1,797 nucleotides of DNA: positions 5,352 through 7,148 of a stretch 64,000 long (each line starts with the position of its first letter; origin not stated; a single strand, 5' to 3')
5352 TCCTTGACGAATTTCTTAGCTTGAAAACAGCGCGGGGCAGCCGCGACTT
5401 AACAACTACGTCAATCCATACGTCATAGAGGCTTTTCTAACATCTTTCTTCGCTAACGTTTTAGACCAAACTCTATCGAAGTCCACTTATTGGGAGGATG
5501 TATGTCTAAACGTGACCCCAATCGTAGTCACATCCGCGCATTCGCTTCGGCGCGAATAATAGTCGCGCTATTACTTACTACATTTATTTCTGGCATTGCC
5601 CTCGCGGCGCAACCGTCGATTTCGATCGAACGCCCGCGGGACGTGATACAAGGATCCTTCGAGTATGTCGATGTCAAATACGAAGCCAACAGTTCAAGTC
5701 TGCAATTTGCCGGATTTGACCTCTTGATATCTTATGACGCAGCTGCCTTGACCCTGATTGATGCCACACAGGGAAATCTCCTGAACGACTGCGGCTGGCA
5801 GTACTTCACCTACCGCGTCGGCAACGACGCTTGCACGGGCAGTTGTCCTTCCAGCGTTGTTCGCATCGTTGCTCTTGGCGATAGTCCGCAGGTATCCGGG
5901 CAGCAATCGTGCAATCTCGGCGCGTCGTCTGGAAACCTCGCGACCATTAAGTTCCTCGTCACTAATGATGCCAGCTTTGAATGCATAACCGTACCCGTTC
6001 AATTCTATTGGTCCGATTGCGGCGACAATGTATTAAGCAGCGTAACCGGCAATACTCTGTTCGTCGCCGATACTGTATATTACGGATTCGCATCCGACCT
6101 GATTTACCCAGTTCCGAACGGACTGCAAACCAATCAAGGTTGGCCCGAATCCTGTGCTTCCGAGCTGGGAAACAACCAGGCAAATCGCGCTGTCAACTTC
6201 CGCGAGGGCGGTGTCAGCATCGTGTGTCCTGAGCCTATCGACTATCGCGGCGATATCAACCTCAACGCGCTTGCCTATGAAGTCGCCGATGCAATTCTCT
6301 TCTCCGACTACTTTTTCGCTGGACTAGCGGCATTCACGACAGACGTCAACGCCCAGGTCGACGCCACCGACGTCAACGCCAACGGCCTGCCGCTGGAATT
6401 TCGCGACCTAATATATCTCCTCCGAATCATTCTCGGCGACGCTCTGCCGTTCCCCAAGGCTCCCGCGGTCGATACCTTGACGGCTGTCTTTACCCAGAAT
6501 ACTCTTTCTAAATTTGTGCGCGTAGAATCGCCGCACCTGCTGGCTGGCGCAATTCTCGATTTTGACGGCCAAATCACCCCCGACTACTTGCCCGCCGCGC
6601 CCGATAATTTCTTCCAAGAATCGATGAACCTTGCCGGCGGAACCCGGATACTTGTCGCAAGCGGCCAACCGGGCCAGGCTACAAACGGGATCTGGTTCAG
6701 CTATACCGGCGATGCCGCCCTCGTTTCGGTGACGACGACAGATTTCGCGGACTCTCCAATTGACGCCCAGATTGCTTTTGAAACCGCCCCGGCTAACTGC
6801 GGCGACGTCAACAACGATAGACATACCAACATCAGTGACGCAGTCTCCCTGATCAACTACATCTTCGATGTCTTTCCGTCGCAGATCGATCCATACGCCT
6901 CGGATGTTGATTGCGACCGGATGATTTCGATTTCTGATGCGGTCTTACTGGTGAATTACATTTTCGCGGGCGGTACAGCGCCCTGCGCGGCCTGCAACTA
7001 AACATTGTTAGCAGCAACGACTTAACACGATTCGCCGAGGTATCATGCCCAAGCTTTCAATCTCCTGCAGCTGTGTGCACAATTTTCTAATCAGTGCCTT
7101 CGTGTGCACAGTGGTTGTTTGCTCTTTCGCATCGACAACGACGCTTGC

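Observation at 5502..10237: Enzyme-free proteins carrying both cohesin and dockerin: candidate self-assembling surface scaffold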

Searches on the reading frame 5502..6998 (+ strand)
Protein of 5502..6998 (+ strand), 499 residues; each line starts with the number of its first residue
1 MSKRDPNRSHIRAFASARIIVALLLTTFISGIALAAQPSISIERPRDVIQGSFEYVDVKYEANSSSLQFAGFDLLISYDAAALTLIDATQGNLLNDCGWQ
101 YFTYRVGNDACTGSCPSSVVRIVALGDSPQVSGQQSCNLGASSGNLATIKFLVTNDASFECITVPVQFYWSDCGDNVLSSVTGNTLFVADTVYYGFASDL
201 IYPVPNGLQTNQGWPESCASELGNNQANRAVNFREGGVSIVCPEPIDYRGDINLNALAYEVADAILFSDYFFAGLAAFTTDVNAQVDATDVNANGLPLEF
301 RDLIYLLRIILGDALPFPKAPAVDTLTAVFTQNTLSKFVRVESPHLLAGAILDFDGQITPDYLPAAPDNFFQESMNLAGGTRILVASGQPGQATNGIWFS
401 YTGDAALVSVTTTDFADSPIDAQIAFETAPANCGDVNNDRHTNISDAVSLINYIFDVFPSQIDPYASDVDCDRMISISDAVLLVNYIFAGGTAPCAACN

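Call 3: search_protein_families(library=pfam, proteins=[window:5502-6998:+], max_evalue=1)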
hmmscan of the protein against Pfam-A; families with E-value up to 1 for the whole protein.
window:5502-6998:+ (499 aa): 2 families
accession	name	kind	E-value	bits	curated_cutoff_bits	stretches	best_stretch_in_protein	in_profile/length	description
PF00404.24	Dockerin_1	-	2.5e-09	37.6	22.9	1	434-487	2-56/57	Dockerin type I domain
PF00963.24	Cohesin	-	0.00042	21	24.1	1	56-160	16-108/139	Cohesin domain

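Call 4: search_protein_families(library=ncbifam, proteins=[window:5502-6998:+], max_evalue=1)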
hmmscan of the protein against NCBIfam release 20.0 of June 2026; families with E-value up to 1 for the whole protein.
window:5502-6998:+ (499 aa): 0 families

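Call 7: find_homologous_proteins(query=window:5502-6998:+, max_evalue=0.001)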
Query window:5502-6998:+ (499 aa): 208 proteins with E <= 0.001 among 8000 candidates; the best 120 are listed.
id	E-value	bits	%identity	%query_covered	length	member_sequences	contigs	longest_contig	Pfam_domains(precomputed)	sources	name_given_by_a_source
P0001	0.0e+0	1111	99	100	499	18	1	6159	PF00404.25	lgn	-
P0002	3.6e-195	668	60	100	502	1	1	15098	PF00404.25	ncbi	-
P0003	2.6e-192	658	59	100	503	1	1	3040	PF00404.25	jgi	jgi:hypothetical protein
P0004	5.0e-175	601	55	100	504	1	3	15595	PF00404.25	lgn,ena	-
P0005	9.3e-166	571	55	100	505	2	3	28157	PF00404.25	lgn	-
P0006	9.9e-158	544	51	100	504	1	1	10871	PF00404.25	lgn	-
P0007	1.5e-134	468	82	51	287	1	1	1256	PF00404.25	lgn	-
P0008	2.0e-125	438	77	51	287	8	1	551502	-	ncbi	-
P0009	1.1e-121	425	75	50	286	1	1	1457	PF00404.25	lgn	-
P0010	3.5e-106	374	43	100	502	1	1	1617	PF00404.25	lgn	-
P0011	1.3e-93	333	35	92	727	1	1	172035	-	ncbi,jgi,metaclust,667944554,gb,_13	metaclust:\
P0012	1.6e-93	332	34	81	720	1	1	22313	PF18962.8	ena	-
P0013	1.7e-93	332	39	96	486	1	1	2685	PF00404.25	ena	-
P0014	3.7e-93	331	40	100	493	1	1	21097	PF00404.25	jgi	jgi:hypothetical protein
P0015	3.4e-92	328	34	91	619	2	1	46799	-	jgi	-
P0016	2.1e-86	309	37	86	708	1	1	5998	PF00963.25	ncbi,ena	-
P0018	6.8e-76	274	37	92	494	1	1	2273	PF00404.25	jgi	jgi:hypothetical protein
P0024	7.6e-72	261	35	99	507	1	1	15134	PF00963.25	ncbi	-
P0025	8.2e-72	261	44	63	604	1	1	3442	PF00404.25,PF00963.25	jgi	jgi:hypothetical protein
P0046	1.1e-67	247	38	77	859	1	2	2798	PF00963.25,PF18962.8,PF17803.8,PF05345.19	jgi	jgi:hypothetical protein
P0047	1.8e-67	247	39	75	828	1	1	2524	PF00963.25,PF18962.8,PF13860.13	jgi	jgi:hypothetical protein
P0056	7.4e-67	244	40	67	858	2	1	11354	PF00963.25,PF18962.8,PF13860.13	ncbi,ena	-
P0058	8.6e-67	244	34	97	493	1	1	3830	PF00404.25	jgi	jgi:hypothetical protein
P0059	9.0e-67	244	34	97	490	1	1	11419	PF00404.25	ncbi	-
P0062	1.5e-66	243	38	75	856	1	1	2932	PF00963.25,PF18962.8,PF13860.13,PF05345.19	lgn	-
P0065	3.2e-66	242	38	77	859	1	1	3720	PF00963.25,PF18962.8,PF05345.19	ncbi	ncbi:MAG: T9SS type A sorting domain-containing protein [Candidatus Zixiibacteriota bacterium]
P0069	1.5e-65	240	39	75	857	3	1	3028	PF00963.25,PF18962.8,PF13860.13,PF05345.19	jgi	jgi:hypothetical protein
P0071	8.0e-65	238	38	76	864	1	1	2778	PF00963.25,PF18962.8,PF13860.13,PF05345.19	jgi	-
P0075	2.1e-64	236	38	75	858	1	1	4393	PF00963.25,PF18962.8,PF05345.19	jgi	jgi:hypothetical protein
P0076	2.7e-64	236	39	77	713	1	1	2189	PF00963.25,PF17803.8,PF05345.19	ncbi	ncbi:MAG: putative Ig domain-containing protein, partial [Gallionella sp.]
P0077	3.0e-64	236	38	77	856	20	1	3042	PF00963.25,PF18962.8,PF13860.13,PF05345.19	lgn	-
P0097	3.6e-62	229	38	73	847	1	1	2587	PF00963.25,PF18962.8,PF13860.13,PF05345.19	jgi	jgi:hypothetical protein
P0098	4.0e-62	229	37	77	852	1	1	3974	PF00963.25,PF18962.8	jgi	jgi:hypothetical protein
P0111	1.2e-60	224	37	79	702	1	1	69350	PF02494.23,PF00963.25,PF18962.8,PF13860.13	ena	-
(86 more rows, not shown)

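Call 12: search_solved_structures(query=A3, max_evalue=1, show_alignments=2)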
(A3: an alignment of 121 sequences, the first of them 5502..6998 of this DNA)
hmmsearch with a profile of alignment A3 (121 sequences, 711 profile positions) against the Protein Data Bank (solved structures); distinct sequences matched with E-value up to 1: 20.
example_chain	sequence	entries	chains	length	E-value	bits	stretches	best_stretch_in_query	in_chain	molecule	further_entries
5w1d_A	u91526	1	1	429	1.6e-05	26.9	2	86-249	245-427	Protocadherin-15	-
6bxu_A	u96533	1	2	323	0.0001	24.2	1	86-249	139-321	Protocadherin-15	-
4ums_A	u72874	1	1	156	0.0057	18.5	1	239-297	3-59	CELLULOSOMAL ANCHORING SCAFFOLDIN B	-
5t9t_A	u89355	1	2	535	0.0058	18.4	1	133-238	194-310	Protocadherin gamma B2-alpha C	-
4dh2_A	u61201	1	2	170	0.0072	18.1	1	251-298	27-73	Cellulosome anchoring protein cohesin region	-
3ul4_B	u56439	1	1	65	0.029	16.1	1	458-521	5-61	Cellulosome enzyme, dockerin type I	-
2vn5_A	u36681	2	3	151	0.036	15.8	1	241-298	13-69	SCAFFOLDING PROTEIN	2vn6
1g1k_A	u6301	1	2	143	0.04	15.6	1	242-298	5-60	SCAFFOLDING PROTEIN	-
5lxv_A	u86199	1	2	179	0.041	15.6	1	248-295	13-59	Scaffoldin C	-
2jh2_A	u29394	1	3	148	0.072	14.8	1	238-292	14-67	O-GLCNACASE NAGJ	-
2ozn_A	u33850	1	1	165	0.076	14.7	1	238-292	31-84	O-GlcNAcase nagJ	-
2o4e_A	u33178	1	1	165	0.077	14.7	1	238-292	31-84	O-GlcNAcase nagJ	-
3kcp_A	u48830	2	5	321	0.084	14.6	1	253-298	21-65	Cellulosomal-scaffolding protein A | Cellulosome anchoring protein cohesin region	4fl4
2ccl_A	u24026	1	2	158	0.098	14.4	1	241-298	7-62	CELLULOSOMAL SCAFFOLDING PROTEIN A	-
1ohz_A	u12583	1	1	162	0.1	14.3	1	241-298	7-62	CELLULOSOMAL SCAFFOLDING PROTEIN A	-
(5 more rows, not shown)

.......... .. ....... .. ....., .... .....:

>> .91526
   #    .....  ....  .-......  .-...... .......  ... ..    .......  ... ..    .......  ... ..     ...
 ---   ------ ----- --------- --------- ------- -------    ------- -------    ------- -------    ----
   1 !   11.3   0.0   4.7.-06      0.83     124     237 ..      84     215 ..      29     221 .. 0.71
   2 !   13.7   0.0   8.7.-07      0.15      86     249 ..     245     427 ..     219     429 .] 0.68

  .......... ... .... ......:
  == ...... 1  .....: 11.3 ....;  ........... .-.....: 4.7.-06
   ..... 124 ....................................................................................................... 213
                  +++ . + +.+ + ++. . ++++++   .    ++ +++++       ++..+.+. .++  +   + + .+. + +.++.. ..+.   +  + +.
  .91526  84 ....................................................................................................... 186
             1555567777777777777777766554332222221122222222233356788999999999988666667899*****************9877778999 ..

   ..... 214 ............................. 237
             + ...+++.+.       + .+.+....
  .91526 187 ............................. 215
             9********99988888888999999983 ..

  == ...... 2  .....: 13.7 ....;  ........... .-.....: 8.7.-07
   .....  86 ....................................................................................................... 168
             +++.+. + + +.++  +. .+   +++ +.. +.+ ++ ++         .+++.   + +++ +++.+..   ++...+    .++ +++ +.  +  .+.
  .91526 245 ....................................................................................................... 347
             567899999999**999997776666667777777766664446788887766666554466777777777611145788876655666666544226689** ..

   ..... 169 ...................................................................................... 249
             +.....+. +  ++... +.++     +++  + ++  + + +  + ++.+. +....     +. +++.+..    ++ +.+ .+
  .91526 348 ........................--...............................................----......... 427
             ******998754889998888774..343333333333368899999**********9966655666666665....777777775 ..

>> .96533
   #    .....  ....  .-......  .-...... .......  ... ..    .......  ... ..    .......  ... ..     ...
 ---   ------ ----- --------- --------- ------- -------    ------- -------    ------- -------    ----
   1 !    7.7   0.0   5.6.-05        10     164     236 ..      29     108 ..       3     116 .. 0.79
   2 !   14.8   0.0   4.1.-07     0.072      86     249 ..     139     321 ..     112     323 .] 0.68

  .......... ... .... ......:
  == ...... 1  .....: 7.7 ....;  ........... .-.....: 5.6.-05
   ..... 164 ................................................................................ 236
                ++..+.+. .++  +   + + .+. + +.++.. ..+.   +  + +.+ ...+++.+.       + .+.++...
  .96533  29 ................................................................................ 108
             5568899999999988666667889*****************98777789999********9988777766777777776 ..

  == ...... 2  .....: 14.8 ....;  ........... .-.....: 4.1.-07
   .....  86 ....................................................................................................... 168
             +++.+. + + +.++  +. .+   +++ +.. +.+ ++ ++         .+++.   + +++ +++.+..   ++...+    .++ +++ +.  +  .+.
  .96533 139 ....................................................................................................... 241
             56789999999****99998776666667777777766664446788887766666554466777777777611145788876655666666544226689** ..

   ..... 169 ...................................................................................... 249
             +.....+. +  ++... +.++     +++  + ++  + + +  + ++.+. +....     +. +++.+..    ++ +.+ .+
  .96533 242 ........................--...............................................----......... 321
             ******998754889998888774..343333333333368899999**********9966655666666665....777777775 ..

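Call 21: predict_structure(alignment_id=A3)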
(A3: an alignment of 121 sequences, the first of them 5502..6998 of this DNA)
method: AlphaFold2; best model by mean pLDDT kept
length: 499 residues; sequences in the alignment: 121
mean_pLDDT: 87.1   pTM: 0.51
mean pLDDT of the five models: 87.1, 87.0, 86.7, 85.7, 84.7
residues with pLDDT >= 90: 283; 70-90: 169; 50-70: 41; < 50: 6
segments of 3 or more residues with pLDDT < 50: 1-3
pLDDT, mean of each block of 10 residues (from residue 1): 51 75 71 73 93 96 90 96 97 93 88 84 91 85 96 89 95 95 94 85 93 94 90 96 71 93 97 96 92 89 93 74 77 91 91 97 87 93 91 86 95 89 75 74 89 86 81 87 86 62
secondary structure, 60 per line:
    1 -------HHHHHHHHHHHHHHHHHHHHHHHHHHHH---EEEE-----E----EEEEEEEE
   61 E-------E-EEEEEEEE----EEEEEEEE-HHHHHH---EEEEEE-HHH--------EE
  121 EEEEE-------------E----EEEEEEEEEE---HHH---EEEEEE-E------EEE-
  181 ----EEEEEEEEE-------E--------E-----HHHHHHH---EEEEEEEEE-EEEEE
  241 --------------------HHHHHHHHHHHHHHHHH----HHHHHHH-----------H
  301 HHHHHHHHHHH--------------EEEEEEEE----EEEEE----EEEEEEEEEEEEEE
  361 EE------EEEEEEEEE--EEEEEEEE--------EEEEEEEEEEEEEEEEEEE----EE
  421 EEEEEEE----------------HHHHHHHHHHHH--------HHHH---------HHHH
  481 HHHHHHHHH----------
elements in order: H8-35 E39-42 E53-61 E71-78 E83-90 H92-97 E101-106 E119-125 E144-153 E163-168 E177-179 E185-193 H216-222 E226-234 E236-240 H261-277 H282-288 H300-311 E326-333 E338-342 E347-362 E369-377 E380-387 E396-414 E419-427 H444-455 H464-467 H477-489

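Call 23: find_encoding_contigs(protein=P0008, flank=10000, max_places=3)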
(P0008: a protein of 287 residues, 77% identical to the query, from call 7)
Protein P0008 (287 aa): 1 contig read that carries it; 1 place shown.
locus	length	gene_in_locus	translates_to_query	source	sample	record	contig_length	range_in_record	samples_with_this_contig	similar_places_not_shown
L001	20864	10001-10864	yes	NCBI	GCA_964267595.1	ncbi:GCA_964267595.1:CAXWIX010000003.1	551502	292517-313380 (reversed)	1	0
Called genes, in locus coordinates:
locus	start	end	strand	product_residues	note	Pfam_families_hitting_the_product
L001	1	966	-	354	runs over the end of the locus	PF13428:TPR_14 (faint)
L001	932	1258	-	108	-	-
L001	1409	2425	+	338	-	PF03952:Enolase_N, PF00113:Enolase_C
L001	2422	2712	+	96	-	PF00113:Enolase_C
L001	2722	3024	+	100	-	PF04977:DivIC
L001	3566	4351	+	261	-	PF11967:RecO_N, PF02565:RecO_C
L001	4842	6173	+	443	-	PF00587:tRNA-synt_2b, PF03129:HGTP_anticodon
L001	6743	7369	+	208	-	-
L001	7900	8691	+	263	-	-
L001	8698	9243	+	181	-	PF10543:ORF6N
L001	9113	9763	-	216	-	-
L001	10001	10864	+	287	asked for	-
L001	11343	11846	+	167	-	PF03544:TonB_C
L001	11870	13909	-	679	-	-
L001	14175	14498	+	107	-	-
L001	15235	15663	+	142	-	PF02566:OsmC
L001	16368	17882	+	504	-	PF00404:Dockerin_1 (weak)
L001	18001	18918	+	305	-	-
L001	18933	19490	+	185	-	PF00404:Dockerin_1 (weak)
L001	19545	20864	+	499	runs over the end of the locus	-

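Call 24: fold_search(model_id=the predicted structure, library=pdb)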
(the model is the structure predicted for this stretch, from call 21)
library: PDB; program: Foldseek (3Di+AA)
matches with E <= 10: 1469; with E <= 0.001: 44
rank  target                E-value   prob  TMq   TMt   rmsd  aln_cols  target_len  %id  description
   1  4fl4_C                1.3e-10  1.00  0.24  0.37  16.2       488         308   11  Scaffoldin conformation and dynamics revealed by a ternary complex from the Clostridium thermocellum cellulosome (released 2012-06-27)
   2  4fl4_L                1.3e-09  1.00  0.24  0.38  15.0       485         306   10  Scaffoldin conformation and dynamics revealed by a ternary complex from the Clostridium thermocellum cellulosome (released 2012-06-27)
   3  4fl4_I                2.2e-09  1.00  0.25  0.38  16.6       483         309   12  Scaffoldin conformation and dynamics revealed by a ternary complex from the Clostridium thermocellum cellulosome (released 2012-06-27)
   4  2vn5_C                4.6e-09  1.00  0.25  0.77   4.4       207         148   13  The Clostridium cellulolyticum dockerin displays a dual binding mode for its cohesin partner (released 2008-05-20)
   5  6kgf_C                1.9e-08  1.00  0.23  0.69   5.6       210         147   12  Crystal structure of CaDoc0917(R16D)-CaCohA2 complex at pH 8.2 (released 2020-07-08)
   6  3ul4_A                2.6e-08  1.00  0.24  0.79   4.8       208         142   13  Crystal structure of Coh-OlpA(Cthe_3080)-Doc918(Cthe_0918) complex: A novel type I Cohesin-Dockerin complex from Clost (released 2012-11-28)
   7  2vn6_A                2.7e-08  1.00  0.24  0.74   6.1       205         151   13  The Clostridium cellulolyticum dockerin displays a dual binding mode for its cohesin partner (released 2008-05-13)
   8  6kgf_A                2.9e-08  1.00  0.23  0.72   5.0       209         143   11  Crystal structure of CaDoc0917(R16D)-CaCohA2 complex at pH 8.2 (released 2020-07-08)
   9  4uyq_A                3.2e-08  1.00  0.24  0.77   7.3       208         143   10  High resolution structure of the third cohesin ScaC in complex with the ScaB dockerin with a mutation in the C-termina (released 2015-04-15)
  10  2vn5_A                3.4e-08  1.00  0.24  0.79   6.0       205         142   13  The Clostridium cellulolyticum dockerin displays a dual binding mode for its cohesin partner (released 2008-05-20)
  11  6kgd_A                3.6e-08  1.00  0.24  0.76   4.3       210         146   11  Crystal structure of CaDoc0917(R49D)-CaCohA2 complex at pH 8.0 (released 2020-07-08)
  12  6kgc_A                3.8e-08  1.00  0.24  0.75   5.1       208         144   12  Crystal structure of CaDoc0917(R49D)-CaCohA2 complex at pH 5.4 (released 2020-07-08)
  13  1g1k_A                4.5e-08  1.00  0.25  0.80   5.1       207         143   12  COHESIN MODULE FROM THE CELLULOSOME OF CLOSTRIDIUM CELLULOLYTICUM (released 2000-11-22)
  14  2ccl_A                5.1e-08  1.00  0.23  0.70   6.6       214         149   14  THE S45A, T46A MUTANT OF THE TYPE I COHESIN-DOCKERIN COMPLEX FROM THE CELLULOSOME OF CLOSTRIDIUM THERMOCELLUM (released 2007-02-13)
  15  4dh2_A                5.4e-08  1.00  0.25  0.73   4.8       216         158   12  Crystal structure of Coh-OlpC(Cthe_0452)-Doc435(Cthe_0435) complex: A novel type I Cohesin-Dockerin complex from Clost (released 2012-11-28)
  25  2xdh                  1.3e-07  1.00  0.22  0.73   4.9       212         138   16  Non-cellulosomal cohesin from the hyperthermophilic archaeon Archaeoglobus fulgidus (released 2010-05-26)
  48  2mte_MODEL_1_A        2.1e-03  1.00  0.12  0.79   1.6        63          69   33  Solution structure of Doc48S (released 2014-10-15)
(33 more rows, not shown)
